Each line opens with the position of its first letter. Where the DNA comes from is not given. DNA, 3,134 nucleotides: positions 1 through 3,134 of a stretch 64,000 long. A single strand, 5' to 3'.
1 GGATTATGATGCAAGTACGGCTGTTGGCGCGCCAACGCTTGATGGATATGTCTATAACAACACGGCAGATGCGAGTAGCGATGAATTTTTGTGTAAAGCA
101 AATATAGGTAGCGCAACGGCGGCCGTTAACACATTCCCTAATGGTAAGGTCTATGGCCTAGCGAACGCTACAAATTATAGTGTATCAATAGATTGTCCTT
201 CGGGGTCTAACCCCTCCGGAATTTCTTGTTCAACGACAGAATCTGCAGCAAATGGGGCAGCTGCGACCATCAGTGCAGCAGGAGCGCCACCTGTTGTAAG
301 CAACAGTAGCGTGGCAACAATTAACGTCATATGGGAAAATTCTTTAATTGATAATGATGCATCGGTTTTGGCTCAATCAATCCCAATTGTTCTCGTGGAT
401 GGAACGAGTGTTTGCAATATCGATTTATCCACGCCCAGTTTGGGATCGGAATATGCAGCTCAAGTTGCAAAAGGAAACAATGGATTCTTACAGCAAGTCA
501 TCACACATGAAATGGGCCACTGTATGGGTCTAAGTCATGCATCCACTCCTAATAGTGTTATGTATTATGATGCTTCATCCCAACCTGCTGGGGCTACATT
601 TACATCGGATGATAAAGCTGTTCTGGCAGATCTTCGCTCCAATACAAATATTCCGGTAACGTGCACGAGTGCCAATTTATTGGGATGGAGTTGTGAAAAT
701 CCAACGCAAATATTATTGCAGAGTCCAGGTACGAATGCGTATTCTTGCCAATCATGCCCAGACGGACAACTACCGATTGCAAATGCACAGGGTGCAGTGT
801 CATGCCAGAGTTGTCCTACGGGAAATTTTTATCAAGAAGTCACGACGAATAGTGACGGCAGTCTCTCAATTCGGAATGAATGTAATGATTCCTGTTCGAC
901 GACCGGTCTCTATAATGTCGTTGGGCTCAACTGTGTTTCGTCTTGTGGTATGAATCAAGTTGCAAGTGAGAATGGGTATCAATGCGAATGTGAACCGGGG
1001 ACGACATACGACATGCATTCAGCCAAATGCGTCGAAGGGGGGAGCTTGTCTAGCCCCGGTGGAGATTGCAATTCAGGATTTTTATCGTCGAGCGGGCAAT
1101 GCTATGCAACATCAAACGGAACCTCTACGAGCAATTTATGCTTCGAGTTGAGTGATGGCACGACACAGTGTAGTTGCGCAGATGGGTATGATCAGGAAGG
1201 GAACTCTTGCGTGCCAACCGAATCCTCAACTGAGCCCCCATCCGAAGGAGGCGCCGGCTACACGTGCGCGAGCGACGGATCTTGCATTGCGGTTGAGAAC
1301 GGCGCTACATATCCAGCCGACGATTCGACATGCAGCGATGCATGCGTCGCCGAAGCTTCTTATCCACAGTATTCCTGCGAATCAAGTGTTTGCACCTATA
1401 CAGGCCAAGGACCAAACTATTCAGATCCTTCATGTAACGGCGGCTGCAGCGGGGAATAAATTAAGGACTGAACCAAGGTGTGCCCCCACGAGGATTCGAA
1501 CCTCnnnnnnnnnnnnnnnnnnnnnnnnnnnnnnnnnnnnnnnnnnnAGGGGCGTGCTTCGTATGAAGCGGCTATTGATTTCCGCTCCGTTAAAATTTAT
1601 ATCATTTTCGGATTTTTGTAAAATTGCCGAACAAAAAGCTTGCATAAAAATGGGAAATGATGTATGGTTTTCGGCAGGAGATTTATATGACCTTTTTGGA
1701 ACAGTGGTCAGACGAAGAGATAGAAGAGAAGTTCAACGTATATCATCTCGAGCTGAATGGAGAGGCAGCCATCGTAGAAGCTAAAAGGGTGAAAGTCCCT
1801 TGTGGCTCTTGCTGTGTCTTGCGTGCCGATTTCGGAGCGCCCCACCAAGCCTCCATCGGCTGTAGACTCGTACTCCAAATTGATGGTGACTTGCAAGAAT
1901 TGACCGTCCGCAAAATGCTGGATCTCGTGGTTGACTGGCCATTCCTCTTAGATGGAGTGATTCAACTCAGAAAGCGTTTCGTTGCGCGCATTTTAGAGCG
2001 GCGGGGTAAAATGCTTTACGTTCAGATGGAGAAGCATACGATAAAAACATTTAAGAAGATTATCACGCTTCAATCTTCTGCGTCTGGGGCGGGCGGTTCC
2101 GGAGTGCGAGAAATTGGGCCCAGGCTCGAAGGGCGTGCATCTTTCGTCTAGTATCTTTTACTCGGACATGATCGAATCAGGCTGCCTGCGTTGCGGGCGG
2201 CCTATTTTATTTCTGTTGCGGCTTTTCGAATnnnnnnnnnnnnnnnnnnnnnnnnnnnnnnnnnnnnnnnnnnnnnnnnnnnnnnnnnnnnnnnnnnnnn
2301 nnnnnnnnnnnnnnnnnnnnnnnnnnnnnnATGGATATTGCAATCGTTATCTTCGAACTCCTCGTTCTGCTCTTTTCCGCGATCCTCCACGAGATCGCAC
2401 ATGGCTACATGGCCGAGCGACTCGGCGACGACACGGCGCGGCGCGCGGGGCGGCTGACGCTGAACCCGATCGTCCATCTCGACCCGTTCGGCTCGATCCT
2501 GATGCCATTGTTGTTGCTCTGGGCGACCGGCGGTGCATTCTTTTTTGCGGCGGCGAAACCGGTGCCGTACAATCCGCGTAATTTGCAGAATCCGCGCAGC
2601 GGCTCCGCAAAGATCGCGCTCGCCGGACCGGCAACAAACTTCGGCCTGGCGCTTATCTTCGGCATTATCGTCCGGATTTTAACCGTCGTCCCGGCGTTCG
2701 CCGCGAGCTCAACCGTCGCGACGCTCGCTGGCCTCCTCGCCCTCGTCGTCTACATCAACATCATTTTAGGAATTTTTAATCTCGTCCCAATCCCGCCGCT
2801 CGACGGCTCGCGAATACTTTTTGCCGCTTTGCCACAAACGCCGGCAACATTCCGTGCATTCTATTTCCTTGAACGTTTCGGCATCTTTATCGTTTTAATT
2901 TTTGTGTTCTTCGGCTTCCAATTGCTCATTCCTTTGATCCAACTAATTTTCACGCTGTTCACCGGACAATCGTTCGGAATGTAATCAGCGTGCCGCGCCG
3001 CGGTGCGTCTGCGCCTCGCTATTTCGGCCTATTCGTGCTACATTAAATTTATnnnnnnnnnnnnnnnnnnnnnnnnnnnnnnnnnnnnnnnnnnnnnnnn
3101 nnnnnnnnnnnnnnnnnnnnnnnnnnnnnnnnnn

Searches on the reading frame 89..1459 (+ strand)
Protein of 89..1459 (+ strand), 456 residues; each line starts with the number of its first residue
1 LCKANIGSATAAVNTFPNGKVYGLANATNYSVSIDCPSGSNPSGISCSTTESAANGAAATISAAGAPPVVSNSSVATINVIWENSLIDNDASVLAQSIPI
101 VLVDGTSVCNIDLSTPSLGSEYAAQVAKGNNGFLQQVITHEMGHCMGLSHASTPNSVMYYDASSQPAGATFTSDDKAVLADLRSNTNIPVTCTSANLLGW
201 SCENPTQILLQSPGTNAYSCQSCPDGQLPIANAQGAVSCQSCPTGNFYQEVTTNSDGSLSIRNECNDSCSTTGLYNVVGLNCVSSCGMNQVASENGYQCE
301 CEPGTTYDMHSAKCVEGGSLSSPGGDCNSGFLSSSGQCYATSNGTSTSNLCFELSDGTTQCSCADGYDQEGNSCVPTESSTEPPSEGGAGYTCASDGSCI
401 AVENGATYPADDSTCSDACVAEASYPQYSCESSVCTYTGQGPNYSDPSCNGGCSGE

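Call 82: search_protein_families(library=pfam, proteins=[window:89-1459:+], max_evalue=0.0001)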
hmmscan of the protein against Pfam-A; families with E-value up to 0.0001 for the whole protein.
window:89-1459:+ (456 aa): 1 family
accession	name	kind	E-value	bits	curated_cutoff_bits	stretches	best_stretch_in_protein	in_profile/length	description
PF00413.30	Peptidase_M10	-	8e-08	32.8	24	1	129-179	103-154/159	Matrixin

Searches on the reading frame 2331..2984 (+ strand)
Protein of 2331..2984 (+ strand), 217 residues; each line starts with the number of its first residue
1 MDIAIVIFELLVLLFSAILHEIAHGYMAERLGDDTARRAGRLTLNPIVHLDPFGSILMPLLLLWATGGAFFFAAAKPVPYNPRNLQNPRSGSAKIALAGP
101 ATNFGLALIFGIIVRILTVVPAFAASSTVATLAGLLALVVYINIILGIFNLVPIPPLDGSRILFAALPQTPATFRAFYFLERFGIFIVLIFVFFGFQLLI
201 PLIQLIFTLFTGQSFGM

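Call 66: find_encoding_contigs(protein=window:2331-2984:+, flank=10000, max_places=4)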
Protein window:2331-2984:+ (217 aa): no gene with exactly this product is on record in the collection.
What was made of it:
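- Tried and rejected: A look-up of the M50 peptidase gene failed (call 66).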

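Call 82: search_protein_families(library=pfam, proteins=[window:2331-2984:+], max_evalue=0.0001)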
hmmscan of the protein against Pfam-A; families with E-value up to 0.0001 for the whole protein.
window:2331-2984:+ (217 aa): 1 family
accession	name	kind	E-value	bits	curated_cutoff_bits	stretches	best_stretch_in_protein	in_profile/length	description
PF02163.28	Peptidase_M50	-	3e-18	66.4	27.2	1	10-190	3-220/221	Peptidase family M50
